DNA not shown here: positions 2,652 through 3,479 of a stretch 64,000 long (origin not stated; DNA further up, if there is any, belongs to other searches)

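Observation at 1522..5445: Candidate minimal aromatic polyketide / phenolic lipid pathway: methyltransferase, FAD enzyme, TcmN-like cyclase and a single FabF-like KS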

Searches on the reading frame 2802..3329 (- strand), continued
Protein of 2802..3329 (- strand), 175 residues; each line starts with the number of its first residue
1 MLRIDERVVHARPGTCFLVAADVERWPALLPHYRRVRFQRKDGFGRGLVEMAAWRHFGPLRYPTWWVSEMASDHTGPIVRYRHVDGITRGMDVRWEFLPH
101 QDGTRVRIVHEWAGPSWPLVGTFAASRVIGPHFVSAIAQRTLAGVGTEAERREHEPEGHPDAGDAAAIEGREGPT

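Call 40: predict_structure(alignment_id=A3)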
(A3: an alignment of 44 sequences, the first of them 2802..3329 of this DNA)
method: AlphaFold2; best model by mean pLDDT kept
length: 175 residues; sequences in the alignment: 44
mean_pLDDT: 89.9   pTM: 0.81
mean pLDDT of the five models: 89.9, 89.2, 88.2, 87.8, 87.5
residues with pLDDT >= 90: 125; 70-90: 29; 50-70: 21; < 50: 0
segments of 3 or more residues with pLDDT < 50: none
pLDDT, mean of each block of 10 residues (from residue 1): 96 98 97 96 98 90 95 96 95 98 98 78 75 93 98 80 60 66
secondary structure, 60 per line:
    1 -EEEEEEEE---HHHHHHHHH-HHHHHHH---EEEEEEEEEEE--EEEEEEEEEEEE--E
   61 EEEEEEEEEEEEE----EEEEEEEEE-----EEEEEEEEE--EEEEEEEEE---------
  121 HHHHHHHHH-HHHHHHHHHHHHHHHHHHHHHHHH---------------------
elements in order: E2-9 H13-21 H23-29 E33-43 E46-57 E60-73 E78-86 E92-100 E103-111 H121-129 H131-154

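Call 43: fold_search(model_id=the predicted structure, library=pdb)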
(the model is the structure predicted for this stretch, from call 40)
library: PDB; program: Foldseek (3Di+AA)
matches with E <= 10: 1441; with E <= 0.001: 346
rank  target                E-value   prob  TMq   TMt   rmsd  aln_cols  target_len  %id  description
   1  3tl1_A                1.1e-10  1.00  0.68  0.75   3.4       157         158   18  Crystal structure of the Streptomyces coelicolor WhiE ORFVI polyketide aromatase/cyclase (released 2012-04-04)
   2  2d4r_A                2.2e-10  1.00  0.73  0.86   2.4       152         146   20  Crystal structure of TTHA0849 from Thermus thermophilus HB8 (released 2005-12-13)
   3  2d4r_C                2.3e-10  1.00  0.73  0.87   2.3       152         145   20  Crystal structure of TTHA0849 from Thermus thermophilus HB8 (released 2005-12-13)
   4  2rer                  5.3e-10  1.00  0.69  0.76   3.1       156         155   22  Crystal structure of the aromatase/cyclase domain of TcmN from Streptomyces glaucescens (released 2008-04-22)
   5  3tvr                  7.6e-10  1.00  0.63  0.64   4.0       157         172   22  Crystal Structure of Streptomyces coelicolor Polyketide Aromatase/Cyclase whiE-ORFVI (released 2012-04-04)
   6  2kf2_MODEL_1_A        1.8e-09  1.00  0.67  0.69   7.3       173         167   19  Solution NMR structure of of Streptomyces coelicolor polyketide cyclase SCO5315. Northeast Structural Genomics (released 2009-05-19)
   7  2rez                  2.0e-09  1.00  0.73  0.82   2.7       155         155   22  Tetracenomycin ARO/CYC NaI Structure (released 2008-04-22)
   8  3tfz_B                2.2e-09  1.00  0.65  0.69   3.9       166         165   20  Crystal structure of Zhui aromatase/cyclase from Streptomcyes sp. R1128 (released 2011-09-14)
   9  3tfz_F                2.5e-09  1.00  0.69  0.74   3.6       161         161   18  Crystal structure of Zhui aromatase/cyclase from Streptomcyes sp. R1128 (released 2011-09-14)
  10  3tfz_E                3.6e-09  1.00  0.69  0.73   3.4       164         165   20  Crystal structure of Zhui aromatase/cyclase from Streptomcyes sp. R1128 (released 2011-09-14)
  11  3tfz_A                3.8e-09  1.00  0.67  0.70   3.7       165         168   19  Crystal structure of Zhui aromatase/cyclase from Streptomcyes sp. R1128 (released 2011-09-14)
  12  3tvq                  4.6e-09  1.00  0.65  0.74   3.5       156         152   22  Crystal structure of TCM Aro/Cyc complexed with trans-dihidroquercetin (released 2012-04-04)
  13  2res                  9.3e-09  1.00  0.65  0.73   3.7       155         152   22  Tetracenomycin ARO/CYC mutant R69A (released 2008-04-22)
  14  3tfz_C                2.4e-08  1.00  0.66  0.70   4.3       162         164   20  Crystal structure of Zhui aromatase/cyclase from Streptomcyes sp. R1128 (released 2011-09-14)
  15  4m9b_A                9.0e-08  1.00  0.58  0.63   5.1       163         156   10  Crystal structure of Apo Ara h 8 (released 2013-11-27)
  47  1t17_MODEL_1_A        5.4e-07  1.00  0.56  0.64   4.5       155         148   21  Solution Structure of the 18 kDa Protein CC1736 from Caulobacter crescentus: The Northeast Structural Genomics (released 2005-01-04)
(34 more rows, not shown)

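Call 44: search_dna_similar(query=window:2802-3329:-, collection=plasmids, mode=protein, max_evalue=0.001, max_rows=20)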
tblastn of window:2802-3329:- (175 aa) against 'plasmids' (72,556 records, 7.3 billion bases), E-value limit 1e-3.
No match.

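Call 47: search_protein_families(library=pfam, proteins=[L005:7571-8989:+, L019:6573-7799:+, L019:7805-8638:+, L005:11546-12364:+, L026:6992-7696:+, L026:6068-6976:+, L015:6368-8953:+, L038:6091-6912:+, L065:7824-8306:+, L076:8032-8775:+], max_evalue=0.001)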
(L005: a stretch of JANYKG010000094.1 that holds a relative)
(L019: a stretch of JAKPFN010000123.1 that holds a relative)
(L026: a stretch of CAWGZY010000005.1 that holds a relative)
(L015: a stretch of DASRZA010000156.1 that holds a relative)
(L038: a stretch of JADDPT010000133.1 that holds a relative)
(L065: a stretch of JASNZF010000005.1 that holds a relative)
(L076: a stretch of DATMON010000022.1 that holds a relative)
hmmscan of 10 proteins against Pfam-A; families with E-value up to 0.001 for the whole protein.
L005:7571-8989:+ (472 aa): 2 families
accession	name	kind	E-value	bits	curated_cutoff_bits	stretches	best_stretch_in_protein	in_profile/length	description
PF02310.24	B12-binding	-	6.9e-17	61.8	32.1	1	13-135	8-120/121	B12 binding domain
PF04055.27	Radical_SAM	-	1.5e-14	55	29.5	1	198-359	3-165/166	Radical SAM superfamily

L019:6573-7799:+ (408 aa): 1 family
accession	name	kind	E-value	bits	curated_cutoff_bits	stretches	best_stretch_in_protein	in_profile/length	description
PF01136.24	Peptidase_U32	-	3.1e-06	27.1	22.4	1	90-171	4-82/233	Peptidase family U32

L019:7805-8638:+ (277 aa): 14 families
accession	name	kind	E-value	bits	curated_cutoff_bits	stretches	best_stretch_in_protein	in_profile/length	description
PF05531.17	NPV_P10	-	8e-07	29.9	29.8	0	35-92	21-74/75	Nucleopolyhedrovirus P10 protein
PF10046.14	BLOC1_2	-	2e-05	25.3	33.4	0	190-258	9-77/96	Biogenesis of lysosome-related organelles complex-1 subunit 2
PF06785.16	UPF0242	-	2e-05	25.2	33.5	0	171-257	80-168/194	Uncharacterised protein family (UPF0242) N-terminus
PF12795.12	MscS_porin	-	5e-05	23.5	34.4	0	89-150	88-149/238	Mechanosensitive ion channel porin domain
PF06419.17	COG6_N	-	5.2e-05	23.8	27.4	0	211-261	33-83/114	Conserved oligomeric complex COG6, N-terminal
PF23991.1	DUF7310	-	0.00011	23.1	40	0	202-253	24-75/83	Coiled-coil region of unknown function (DUF7310)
PF15905.10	HMMR_N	-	0.00032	20.7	30.1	0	51-140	187-277/330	Hyaluronan mediated motility receptor N-terminal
PF07544.18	Med9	-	0.00039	20.9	26.9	0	185-238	24-77/80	RNA polymerase II transcription mediator complex subunit 9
PF06009.19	Laminin_II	-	0.00054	20.4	33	0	213-257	19-63/138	Laminin Domain II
PF20379.3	DUF6674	-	0.00054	20.1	28.5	0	172-242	21-90/251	Family of unknown function (DUF6674)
PF09486.15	HrpB7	-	0.0006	20.7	29.7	0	95-196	38-137/157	Bacterial type III secretion protein (HrpB7)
PF07889.17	DUF1664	-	0.00072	20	34.6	0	178-258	39-120/124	Protein of unknown function (DUF1664)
PF09762.14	CCDC93_CC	-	0.0009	18.8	30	0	70-260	106-294/429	CCDC93 coiled-coil domain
PF10186.14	ATG14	-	0.00098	18.7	33.2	0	53-203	30-156/347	Vacuolar sorting 38 and autophagy-related subunit 14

L005:11546-12364:+ (272 aa): 8 families
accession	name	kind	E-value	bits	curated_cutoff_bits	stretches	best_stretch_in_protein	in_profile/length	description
PF01738.24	DLH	-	4.9e-49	167.3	21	1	40-242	6-216/217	Dienelactone hydrolase family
PF00326.27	Peptidase_S9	-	5.3e-11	42.9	22.6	1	163-244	138-211/213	Prolyl oligopeptidase family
PF00561.26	Abhydrolase_1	-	2.5e-08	34.3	25.8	1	52-152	5-98/245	alpha/beta hydrolase fold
PF02129.25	Peptidase_S15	-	1.5e-07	31.8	23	1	40-153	11-125/262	X-Pro dipeptidyl-peptidase (S15 family)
PF08840.17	BAAT_C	-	1.2e-05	25.9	20.9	0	112-159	9-57/210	BAAT / Acyl-CoA thioester hydrolase C terminal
PF12740.14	PETase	-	1.9e-05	24.6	28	1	42-220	49-219/263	PET hydrolase-like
PF12697.13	Abhydrolase_6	-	3.9e-05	24.8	26.3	1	55-240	12-151/217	Alpha/beta hydrolase family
PF12146.15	Hydrolase_4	-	0.00022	21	27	0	164-216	186-236/239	Serine aminopeptidase, S33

L026:6992-7696:+ (234 aa): 2 families
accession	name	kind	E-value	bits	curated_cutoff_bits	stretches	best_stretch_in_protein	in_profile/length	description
PF01738.24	DLH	-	5.6e-47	160.6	21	1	15-231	1-216/217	Dienelactone hydrolase family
PF07224.18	Chlorophyllase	-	0.00015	21.1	26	1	16-129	30-132/301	Chlorophyllase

L026:6068-6976:+ (302 aa): 3 families
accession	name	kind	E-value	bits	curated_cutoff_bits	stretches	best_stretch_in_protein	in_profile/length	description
PF01061.29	ABC2_membrane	-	1.3e-38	133.1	26.9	1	55-265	4-210/211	ABC-2 type transporter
PF12698.13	ABC2_membrane_3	-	1.2e-19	71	31.6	1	100-294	157-346/347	ABC-2 family transporter protein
PF12679.13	ABC2_membrane_2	-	0.00015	21.5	27.2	1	117-238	80-206/283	ABC-2 family transporter protein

L015:6368-8953:+ (861 aa): 3 families
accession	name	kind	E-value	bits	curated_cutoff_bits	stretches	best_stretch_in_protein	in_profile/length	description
PF13229.12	Beta_helix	-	5.3e-18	65.6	25.9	2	218-338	20-124/158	Right handed beta helix region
PF05048.19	NosD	-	2.3e-16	60.3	23.6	2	282-438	38-176/212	Periplasmic copper-binding protein (NosD)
PF01833.30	TIG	-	3.1e-09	37.2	20.9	1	638-698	1-61/84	IPT/TIG domain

L038:6091-6912:+ (273 aa): 1 family
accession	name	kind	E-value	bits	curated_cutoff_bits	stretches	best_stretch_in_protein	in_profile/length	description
PF04951.18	Peptidase_M55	-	3.9e-90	302.3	25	1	1-261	1-262/264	D-aminopeptidase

L065:7824-8306:+ (160 aa): 1 family
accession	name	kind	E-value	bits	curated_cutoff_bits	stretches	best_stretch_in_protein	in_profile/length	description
PF01613.24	Flavin_Reduct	-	1.7e-40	139.1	27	1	14-154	2-149/153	Flavin reductase like domain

L076:8032-8775:+ (247 aa): 1 family
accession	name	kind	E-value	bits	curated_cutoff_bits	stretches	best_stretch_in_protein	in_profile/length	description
PF01872.23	RibD_C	-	7.3e-34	117.7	24.1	1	20-215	1-176/197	RibD C-terminal domain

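Call 51: search_solved_structures(query=A1, max_evalue=1, show_alignments=5)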
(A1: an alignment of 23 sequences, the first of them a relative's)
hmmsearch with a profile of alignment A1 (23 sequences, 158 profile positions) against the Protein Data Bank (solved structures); distinct sequences matched with E-value up to 1: 14.
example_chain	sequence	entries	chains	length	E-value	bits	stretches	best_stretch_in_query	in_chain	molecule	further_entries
4xrw_A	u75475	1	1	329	9e-14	54.6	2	4-113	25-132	BexL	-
3tl1_A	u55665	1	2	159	1.8e-11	47.1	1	2-115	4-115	Polyketide cyclase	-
3tvr_A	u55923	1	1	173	2.3e-11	46.8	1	2-115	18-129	Polyketide cyclase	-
2kf2_A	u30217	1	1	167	2.7e-11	46.5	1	2-115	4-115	Putative polyketide cyclase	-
2rez_A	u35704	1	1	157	1.7e-09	40.7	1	2-115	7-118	Multifunctional cyclase-dehydratase-3-O-methyl transferase tcmN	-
2res_A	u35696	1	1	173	1.7e-09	40.7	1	2-116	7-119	Multifunctional cyclase-dehydratase-3-O-methyl transferase tcmN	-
3tvq_A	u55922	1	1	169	2.1e-09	40.4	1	2-116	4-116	Multifunctional cyclase-dehydratase-3-O-methyl transferase tcmN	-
2rer_A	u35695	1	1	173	2.3e-09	40.3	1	2-116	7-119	Multifunctional cyclase-dehydratase-3-O-methyl transferase tcmN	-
3tfz_A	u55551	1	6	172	5.2e-06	29.4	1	2-115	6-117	Cyclase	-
2d4r_A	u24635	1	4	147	9.6e-06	28.5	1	5-147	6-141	hypothetical protein TTHA0849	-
1t17_A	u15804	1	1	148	6.5e-05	25.8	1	11-125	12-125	conserved hypothetical protein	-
2kcz_A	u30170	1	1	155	0.00074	22.4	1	4-110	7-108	Uncharacterized protein DR_A0006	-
4xrt_A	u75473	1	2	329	0.00081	22.2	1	6-113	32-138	StfQ Aromatase/Cyclase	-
3ggn_A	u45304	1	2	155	0.00083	22.2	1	4-110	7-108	Uncharacterized protein DR_A0006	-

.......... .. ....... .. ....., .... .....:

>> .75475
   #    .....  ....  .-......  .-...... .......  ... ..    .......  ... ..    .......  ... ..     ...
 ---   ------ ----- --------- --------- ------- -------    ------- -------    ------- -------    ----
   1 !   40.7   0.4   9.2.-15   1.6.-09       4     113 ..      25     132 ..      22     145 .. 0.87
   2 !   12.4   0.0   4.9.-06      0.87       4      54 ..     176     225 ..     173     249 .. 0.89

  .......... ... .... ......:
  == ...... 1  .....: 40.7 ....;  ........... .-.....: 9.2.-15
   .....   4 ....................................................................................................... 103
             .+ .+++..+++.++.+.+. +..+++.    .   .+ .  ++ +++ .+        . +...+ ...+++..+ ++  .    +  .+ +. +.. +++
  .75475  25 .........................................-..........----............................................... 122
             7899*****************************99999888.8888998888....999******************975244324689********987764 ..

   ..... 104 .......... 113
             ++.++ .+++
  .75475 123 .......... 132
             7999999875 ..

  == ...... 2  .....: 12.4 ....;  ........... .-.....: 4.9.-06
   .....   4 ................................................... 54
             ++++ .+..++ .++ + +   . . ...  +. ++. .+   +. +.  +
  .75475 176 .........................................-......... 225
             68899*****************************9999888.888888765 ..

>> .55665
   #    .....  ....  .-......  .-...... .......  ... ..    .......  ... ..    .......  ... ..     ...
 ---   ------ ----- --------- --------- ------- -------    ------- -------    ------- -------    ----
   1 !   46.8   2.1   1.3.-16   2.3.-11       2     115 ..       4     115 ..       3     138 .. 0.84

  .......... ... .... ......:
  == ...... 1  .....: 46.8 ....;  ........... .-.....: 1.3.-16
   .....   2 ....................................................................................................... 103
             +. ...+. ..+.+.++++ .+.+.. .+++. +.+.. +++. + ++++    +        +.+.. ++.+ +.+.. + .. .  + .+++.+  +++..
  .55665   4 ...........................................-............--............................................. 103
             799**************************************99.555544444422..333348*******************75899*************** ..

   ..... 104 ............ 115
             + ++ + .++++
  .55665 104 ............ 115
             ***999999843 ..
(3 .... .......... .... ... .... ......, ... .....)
